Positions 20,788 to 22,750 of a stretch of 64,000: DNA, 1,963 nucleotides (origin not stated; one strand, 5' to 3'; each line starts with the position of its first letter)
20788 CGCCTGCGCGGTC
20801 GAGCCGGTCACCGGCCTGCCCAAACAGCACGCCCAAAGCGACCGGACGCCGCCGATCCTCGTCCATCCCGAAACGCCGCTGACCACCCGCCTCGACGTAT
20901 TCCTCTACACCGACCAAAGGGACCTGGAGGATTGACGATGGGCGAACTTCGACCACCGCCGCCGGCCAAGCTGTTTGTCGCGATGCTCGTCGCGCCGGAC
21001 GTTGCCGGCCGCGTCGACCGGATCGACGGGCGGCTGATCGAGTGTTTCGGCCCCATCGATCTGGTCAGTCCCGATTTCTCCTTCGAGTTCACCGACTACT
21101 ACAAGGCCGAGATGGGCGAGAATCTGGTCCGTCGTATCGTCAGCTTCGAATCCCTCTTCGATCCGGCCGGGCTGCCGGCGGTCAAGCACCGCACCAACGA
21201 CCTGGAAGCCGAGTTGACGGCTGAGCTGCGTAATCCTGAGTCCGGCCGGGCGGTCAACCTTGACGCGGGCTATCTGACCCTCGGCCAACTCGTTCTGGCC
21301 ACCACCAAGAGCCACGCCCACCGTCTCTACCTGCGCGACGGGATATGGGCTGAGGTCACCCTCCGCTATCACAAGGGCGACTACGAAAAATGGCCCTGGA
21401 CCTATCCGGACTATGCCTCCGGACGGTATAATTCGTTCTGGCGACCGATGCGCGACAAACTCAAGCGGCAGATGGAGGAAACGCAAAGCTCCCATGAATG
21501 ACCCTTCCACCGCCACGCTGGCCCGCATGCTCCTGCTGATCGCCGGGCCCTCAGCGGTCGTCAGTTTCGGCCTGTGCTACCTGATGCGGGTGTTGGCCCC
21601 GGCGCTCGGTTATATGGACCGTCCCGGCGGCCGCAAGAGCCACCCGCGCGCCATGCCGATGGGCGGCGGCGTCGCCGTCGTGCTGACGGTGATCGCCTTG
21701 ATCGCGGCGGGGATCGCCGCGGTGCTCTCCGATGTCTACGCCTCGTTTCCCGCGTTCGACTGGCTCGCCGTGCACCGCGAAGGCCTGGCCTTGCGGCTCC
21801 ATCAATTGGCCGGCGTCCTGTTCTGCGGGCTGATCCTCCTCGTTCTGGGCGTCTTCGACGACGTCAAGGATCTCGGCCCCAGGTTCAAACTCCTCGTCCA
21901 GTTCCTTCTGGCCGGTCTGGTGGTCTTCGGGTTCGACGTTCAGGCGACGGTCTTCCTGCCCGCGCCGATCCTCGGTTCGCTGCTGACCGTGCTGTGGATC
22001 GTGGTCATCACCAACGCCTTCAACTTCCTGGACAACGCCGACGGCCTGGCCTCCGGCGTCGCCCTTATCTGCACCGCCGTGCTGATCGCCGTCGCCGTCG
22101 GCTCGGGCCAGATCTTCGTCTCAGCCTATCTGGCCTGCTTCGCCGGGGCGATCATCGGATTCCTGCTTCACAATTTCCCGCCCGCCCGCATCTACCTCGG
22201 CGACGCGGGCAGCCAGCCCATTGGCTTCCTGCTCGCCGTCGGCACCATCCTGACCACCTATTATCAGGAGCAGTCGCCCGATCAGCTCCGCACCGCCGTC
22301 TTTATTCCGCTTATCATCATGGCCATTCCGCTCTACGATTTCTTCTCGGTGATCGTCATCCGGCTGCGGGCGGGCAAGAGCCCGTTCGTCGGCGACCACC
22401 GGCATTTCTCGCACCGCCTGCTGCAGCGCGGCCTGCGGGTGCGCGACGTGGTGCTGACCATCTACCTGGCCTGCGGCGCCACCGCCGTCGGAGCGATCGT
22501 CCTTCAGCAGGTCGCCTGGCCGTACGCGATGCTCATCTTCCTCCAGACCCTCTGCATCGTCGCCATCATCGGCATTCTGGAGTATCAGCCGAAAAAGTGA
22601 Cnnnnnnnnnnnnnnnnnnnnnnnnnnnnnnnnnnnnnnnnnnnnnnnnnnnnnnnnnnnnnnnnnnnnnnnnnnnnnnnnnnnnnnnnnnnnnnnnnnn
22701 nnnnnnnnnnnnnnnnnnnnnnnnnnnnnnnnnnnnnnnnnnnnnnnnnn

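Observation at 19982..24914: Four-gene candidate glycan-assembly operon: mutarotase-like, DUF4416-like, WecA-like GT4, Wzy_C ligase with TPR tail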

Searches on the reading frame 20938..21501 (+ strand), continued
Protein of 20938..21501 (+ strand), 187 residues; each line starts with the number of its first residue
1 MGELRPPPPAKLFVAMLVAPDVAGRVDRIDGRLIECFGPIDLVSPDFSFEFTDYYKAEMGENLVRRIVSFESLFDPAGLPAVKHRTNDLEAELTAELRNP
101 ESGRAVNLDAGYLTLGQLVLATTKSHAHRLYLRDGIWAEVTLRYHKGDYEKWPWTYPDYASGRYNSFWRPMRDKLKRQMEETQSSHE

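Call 43: search_protein_families(library=pfam, proteins=[L092:6539-7420:+, L092:7743-8378:+, L092:8375-9151:+, L032:9230-10186:+, L080:1879-3081:-, L042:5221-5982:+, L035:2826-3650:+, L061:6557-7741:+, L074:6793-8019:+, L074:8888-9670:+], max_evalue=0.001)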
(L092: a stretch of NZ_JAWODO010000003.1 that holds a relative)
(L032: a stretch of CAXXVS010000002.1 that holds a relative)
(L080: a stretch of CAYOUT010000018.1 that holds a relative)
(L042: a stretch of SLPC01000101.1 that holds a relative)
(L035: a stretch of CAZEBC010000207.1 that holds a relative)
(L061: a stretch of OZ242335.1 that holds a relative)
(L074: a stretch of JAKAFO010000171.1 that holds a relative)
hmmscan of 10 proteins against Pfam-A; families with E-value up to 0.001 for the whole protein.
L092:6539-7420:+ (293 aa): 2 families
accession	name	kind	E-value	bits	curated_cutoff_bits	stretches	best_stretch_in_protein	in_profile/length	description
PF08340.16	YicC-like_C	-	1.2e-40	138.8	27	1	174-293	2-120/120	Endoribonuclease YicC-like, C-terminal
PF03755.18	YicC-like_N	-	1.5e-39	136.3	25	1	2-156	1-155/156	Endoribonuclease YicC-like, N-terminal region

L092:7743-8378:+ (211 aa): 5 families
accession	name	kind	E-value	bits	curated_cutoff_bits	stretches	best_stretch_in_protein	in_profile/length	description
PF00625.27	Guanylate_kin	-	1.6e-47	162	25.2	1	15-194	2-181/182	Guanylate kinase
PF13191.12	AAA_16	-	1.9e-05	25.7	32.6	1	11-191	18-151/167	AAA ATPase domain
PF13401.12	AAA_22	-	2.7e-05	24.9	27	1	13-50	3-33/130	AAA domain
PF13671.12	AAA_33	-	7.7e-05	23.5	27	1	23-164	7-138/143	AAA domain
PF13238.12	AAA_18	-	0.00049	21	29.4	0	20-157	3-121/128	AAA domain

L092:8375-9151:+ (258 aa): 2 families
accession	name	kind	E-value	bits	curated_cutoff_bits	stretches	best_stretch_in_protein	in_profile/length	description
PF00588.24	SpoU_methylase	-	3e-38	131.5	29.7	1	104-244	2-142/142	SpoU rRNA Methylase family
PF08032.17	SpoU_sub_bind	-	1.3e-19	70.7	22.8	1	11-85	1-74/76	RNA 2'-O ribose methyltransferase substrate binding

L032:9230-10186:+ (318 aa): 2 families
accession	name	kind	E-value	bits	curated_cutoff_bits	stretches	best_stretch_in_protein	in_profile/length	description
PF18912.6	DZR_2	-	2.3e-08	34.2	27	1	80-119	20-55/56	Double zinc ribbon domain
PF00156.33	Pribosyltran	-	3.7e-06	26.8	26.3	1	253-297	81-125/158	Phosphoribosyl transferase domain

L080:1879-3081:- (400 aa): 0 families

L042:5221-5982:+ (253 aa): 3 families
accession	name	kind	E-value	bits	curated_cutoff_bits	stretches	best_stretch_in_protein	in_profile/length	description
PF04002.20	RadC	-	4.3e-41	140.1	22.1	1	132-251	2-121/121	RadC-like JAB domain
PF20582.4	UPF0758_N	-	1.7e-27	95.7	27.1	1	31-108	1-77/77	UPF0758 N-terminal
PF14520.12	HHH_5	-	0.00066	20.5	27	0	76-114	16-55/57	Helix-hairpin-helix domain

L035:2826-3650:+ (274 aa): 1 family
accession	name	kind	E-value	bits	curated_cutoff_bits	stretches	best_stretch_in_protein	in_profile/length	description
PF13484.11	Fer4_16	-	1.7e-05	26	30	1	213-265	2-63/66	4Fe-4S double cluster binding domain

L061:6557-7741:+ (394 aa): 1 family
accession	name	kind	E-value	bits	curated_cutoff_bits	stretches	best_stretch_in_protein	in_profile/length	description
PF02265.22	S1-P1_nuclease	-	1.9e-05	25.1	29.5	1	193-278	59-130/258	S1/P1 Nuclease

L074:6793-8019:+ (408 aa): 1 family
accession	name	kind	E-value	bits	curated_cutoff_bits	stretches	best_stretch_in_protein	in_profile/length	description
PF00180.25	Iso_dh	-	6.9e-91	305.5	27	1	25-403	2-347/348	Isocitrate/isopropylmalate dehydrogenase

L074:8888-9670:+ (260 aa): 1 family
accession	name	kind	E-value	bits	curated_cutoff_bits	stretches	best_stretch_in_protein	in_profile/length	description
PF02578.20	Cu-oxidase_4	-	1.8e-58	198.2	22.9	1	39-256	12-237/238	Multi-copper polyphenol oxidoreductase laccase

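Call 76: search_protein_families(library=pfam, proteins=[L007:10959-12467:+, L049:10051-12081:+, L019:4255-5754:+, L087:10272-11789:+, L016:7675-9930:+, L049:7648-10041:+, L021:1837-4293:+, L077:7750-10221:+], max_evalue=0.001)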
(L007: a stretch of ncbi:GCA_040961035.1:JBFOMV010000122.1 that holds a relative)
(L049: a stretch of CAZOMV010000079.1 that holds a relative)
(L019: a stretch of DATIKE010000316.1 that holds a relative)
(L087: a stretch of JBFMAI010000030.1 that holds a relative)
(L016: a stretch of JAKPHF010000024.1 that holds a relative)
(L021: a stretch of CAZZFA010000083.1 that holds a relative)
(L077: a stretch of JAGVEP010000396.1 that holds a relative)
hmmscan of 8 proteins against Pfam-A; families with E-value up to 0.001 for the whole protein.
L007:10959-12467:+ (502 aa): 0 families

L049:10051-12081:+ (676 aa): 3 families
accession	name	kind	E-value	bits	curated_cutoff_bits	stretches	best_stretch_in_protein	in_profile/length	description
PF00733.27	Asn_synthase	-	1.7e-88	298.1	21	1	268-658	2-354/354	Asparagine synthase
PF13537.11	GATase_7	-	3.8e-46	156.5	25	1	67-186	1-122/123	Glutamine amidotransferase domain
PF13522.11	GATase_6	-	3e-40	137.7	27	1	60-181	9-130/130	Glutamine amidotransferase domain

L019:4255-5754:+ (499 aa): 1 family
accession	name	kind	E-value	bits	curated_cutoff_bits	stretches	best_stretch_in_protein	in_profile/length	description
PF03747.19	ADP_ribosyl_GH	-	8.3e-22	78.6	26.2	1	47-323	1-282/287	ADP-ribosylglycohydrolase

L087:10272-11789:+ (505 aa): 2 families
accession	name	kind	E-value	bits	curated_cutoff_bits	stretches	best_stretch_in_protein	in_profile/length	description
PF00756.26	Esterase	-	0.00026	21.3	22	0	202-251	107-154/251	Putative esterase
PF00326.27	Peptidase_S9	-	0.00031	20.7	22.6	1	200-249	54-103/213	Prolyl oligopeptidase family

L016:7675-9930:+ (751 aa): 6 families
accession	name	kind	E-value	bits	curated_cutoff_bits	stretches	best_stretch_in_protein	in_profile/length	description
PF04932.20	Wzy_C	-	6.2e-19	68.7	31.7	1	255-393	3-148/149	O-Antigen ligase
PF13414.12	TPR_11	-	4.1e-05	23.6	26.8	0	618-650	7-39/42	TPR repeat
PF13428.12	TPR_14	-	9.8e-05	23.1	23.5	0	619-647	15-43/44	Tetratricopeptide repeat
PF13432.12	TPR_16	-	0.00011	23.1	32.7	0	592-638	19-64/65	Tetratricopeptide repeat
PF00515.34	TPR_1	-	0.00023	21.3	27.8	0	702-716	17-31/34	Tetratricopeptide repeat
PF07719.23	TPR_2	-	0.0009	19.6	27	0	702-716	17-31/34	Tetratricopeptide repeat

L049:7648-10041:+ (797 aa): 4 families
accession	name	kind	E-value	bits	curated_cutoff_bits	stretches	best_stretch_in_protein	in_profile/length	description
PF04932.20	Wzy_C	-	4.3e-15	56.2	31.7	1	255-395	2-149/149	O-Antigen ligase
PF13431.12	TPR_17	-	2.1e-05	24.9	24.4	0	672-701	2-28/34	Tetratricopeptide repeat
PF13432.12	TPR_16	-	5.9e-05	23.9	32.7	0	711-752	16-57/65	Tetratricopeptide repeat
PF13414.12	TPR_11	-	0.00077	19.5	26.8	0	664-693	9-38/42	TPR repeat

L021:1837-4293:+ (818 aa): 1 family
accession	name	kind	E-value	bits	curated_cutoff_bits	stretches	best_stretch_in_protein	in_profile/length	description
PF04932.20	Wzy_C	-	5.7e-16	59.1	31.7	1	266-401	4-148/149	O-Antigen ligase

L077:7750-10221:+ (823 aa): 1 family
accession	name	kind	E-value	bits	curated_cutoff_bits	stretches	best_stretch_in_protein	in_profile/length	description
PF04932.20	Wzy_C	-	8.6e-17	61.7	31.7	1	312-450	2-147/149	O-Antigen ligase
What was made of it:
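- Checked: Syntenic orthologues give sub-threshold TPR_11/14/16/17 hits (call 76).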

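Call 86: search_protein_families(library=pfam, proteins=[L087:4772-5569:-], max_evalue=1)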
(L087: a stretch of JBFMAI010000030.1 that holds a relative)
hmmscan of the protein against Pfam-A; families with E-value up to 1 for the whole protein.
L087:4772-5569:- (265 aa): 3 families
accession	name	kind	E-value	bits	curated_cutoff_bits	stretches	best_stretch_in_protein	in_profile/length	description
PF00069.31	Pkinase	-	0.0014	18.6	31.7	1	131-174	103-145/263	Protein kinase domain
PF19974.5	TCAD9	-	0.028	14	40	1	140-172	292-322/429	Ternary complex associated domain 9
PF06293.20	Kdo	-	0.4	10.5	21.3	0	137-172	129-167/207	Lipopolysaccharide kinase (Kdo/WaaP) family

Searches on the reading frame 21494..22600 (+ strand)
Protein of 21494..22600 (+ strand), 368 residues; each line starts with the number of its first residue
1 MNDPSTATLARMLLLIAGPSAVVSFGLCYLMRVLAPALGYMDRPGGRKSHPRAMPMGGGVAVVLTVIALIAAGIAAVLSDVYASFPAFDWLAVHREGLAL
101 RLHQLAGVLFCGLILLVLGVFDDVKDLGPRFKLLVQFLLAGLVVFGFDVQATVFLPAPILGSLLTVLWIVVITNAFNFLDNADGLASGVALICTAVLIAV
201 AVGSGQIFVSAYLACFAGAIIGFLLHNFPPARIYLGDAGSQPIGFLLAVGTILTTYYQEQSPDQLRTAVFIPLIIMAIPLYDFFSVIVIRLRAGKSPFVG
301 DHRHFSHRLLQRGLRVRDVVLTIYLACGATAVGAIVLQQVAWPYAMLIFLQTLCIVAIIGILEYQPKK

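Call 3: search_protein_families(library=pfam, proteins=[window:21494-22600:+], max_evalue=0.01)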
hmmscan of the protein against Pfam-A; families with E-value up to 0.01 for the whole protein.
window:21494-22600:+ (368 aa): 1 family
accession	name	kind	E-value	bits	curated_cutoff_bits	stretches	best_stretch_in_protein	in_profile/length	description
PF00953.26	Glycos_transf_4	-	2e-32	112.8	27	1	106-253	2-158/160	Glycosyl transferase family 4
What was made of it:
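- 21494..22600 (+): G3: WecA-like polyprenyl-phosphate HexNAc-1-phosphate transferase (PNPT/MraY superfamily, 368 aa). Pfam Glycos_transf_4 2e-32 (call 3).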

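Call 4: search_protein_families(library=ncbifam, proteins=[window:21494-22600:+], max_evalue=0.01)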
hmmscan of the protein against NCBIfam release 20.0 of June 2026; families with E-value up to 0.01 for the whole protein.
window:21494-22600:+ (368 aa): 3 families
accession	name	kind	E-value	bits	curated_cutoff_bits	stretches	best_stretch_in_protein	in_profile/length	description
TIGR02380.1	ECA_wecA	exception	1.8e-32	112.9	326.05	2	108-348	70-319/346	UDP-N-acetylglucosamine--undecaprenyl-phosphate N-acetylglucosaminephosphotransferase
NF053644.1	MraY_archaea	equivalog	3.5e-11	43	450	1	131-256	152-277/340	pseudomurein biosynthesis MraY family phospho-N-acetylmuramoyl-pentapeptide-transferase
TIGR00445.1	mraY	equivalog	6.5e-10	39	192.05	1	154-255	130-246/321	phospho-N-acetylmuramoyl-pentapeptide-transferase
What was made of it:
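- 21494..22600 (+): TIGR02380 WecA 113 bits (cut-off 326) and mraY 39 bits (call 4).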

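Call 25: search_solved_structures(query=window:21494-22600:+, max_evalue=0.01, show_alignments=2)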
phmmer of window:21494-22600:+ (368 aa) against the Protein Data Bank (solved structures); distinct sequences matched with E-value up to 0.01: 8.
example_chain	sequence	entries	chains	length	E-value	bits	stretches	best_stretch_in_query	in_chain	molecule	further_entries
5jnq_A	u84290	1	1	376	5.6e-08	35.7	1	168-287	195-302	Phospho-N-acetylmuramoyl-pentapeptide-transferase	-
4j72_A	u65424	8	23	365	0.00015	24.4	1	142-332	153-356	Phospho-N-acetylmuramoyl-pentapeptide-transferase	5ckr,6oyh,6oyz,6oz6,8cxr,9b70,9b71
6bw6_A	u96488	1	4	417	0.00018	24.2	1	104-254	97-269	UDP-N-acetylglucosamine--dolichyl-phosphate N-acetylglucosaminephosphotransferase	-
6fm9_A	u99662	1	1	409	0.00024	23.8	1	104-254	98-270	UDP-N-acetylglucosamine--dolichyl-phosphate N-acetylglucosaminephosphotransferase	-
6bw5_A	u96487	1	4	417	0.00025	23.7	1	104-254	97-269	UDP-N-acetylglucosamine--dolichyl-phosphate N-acetylglucosaminephosphotransferase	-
9znn_A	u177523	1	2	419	0.00025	23.7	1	104-254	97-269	UDP-N-acetylglucosamine--dolichyl-phosphate N-acetylglucosaminephosphotransferase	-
5lev_A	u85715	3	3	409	0.00063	22.4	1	104-248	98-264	UDP-N-acetylglucosamine--dolichyl-phosphate N-acetylglucosaminephosphotransferase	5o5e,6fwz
9zno_A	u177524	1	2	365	0.00065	22.3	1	165-336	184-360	Phospho-N-acetylmuramoyl-pentapeptide-transferase (MraY)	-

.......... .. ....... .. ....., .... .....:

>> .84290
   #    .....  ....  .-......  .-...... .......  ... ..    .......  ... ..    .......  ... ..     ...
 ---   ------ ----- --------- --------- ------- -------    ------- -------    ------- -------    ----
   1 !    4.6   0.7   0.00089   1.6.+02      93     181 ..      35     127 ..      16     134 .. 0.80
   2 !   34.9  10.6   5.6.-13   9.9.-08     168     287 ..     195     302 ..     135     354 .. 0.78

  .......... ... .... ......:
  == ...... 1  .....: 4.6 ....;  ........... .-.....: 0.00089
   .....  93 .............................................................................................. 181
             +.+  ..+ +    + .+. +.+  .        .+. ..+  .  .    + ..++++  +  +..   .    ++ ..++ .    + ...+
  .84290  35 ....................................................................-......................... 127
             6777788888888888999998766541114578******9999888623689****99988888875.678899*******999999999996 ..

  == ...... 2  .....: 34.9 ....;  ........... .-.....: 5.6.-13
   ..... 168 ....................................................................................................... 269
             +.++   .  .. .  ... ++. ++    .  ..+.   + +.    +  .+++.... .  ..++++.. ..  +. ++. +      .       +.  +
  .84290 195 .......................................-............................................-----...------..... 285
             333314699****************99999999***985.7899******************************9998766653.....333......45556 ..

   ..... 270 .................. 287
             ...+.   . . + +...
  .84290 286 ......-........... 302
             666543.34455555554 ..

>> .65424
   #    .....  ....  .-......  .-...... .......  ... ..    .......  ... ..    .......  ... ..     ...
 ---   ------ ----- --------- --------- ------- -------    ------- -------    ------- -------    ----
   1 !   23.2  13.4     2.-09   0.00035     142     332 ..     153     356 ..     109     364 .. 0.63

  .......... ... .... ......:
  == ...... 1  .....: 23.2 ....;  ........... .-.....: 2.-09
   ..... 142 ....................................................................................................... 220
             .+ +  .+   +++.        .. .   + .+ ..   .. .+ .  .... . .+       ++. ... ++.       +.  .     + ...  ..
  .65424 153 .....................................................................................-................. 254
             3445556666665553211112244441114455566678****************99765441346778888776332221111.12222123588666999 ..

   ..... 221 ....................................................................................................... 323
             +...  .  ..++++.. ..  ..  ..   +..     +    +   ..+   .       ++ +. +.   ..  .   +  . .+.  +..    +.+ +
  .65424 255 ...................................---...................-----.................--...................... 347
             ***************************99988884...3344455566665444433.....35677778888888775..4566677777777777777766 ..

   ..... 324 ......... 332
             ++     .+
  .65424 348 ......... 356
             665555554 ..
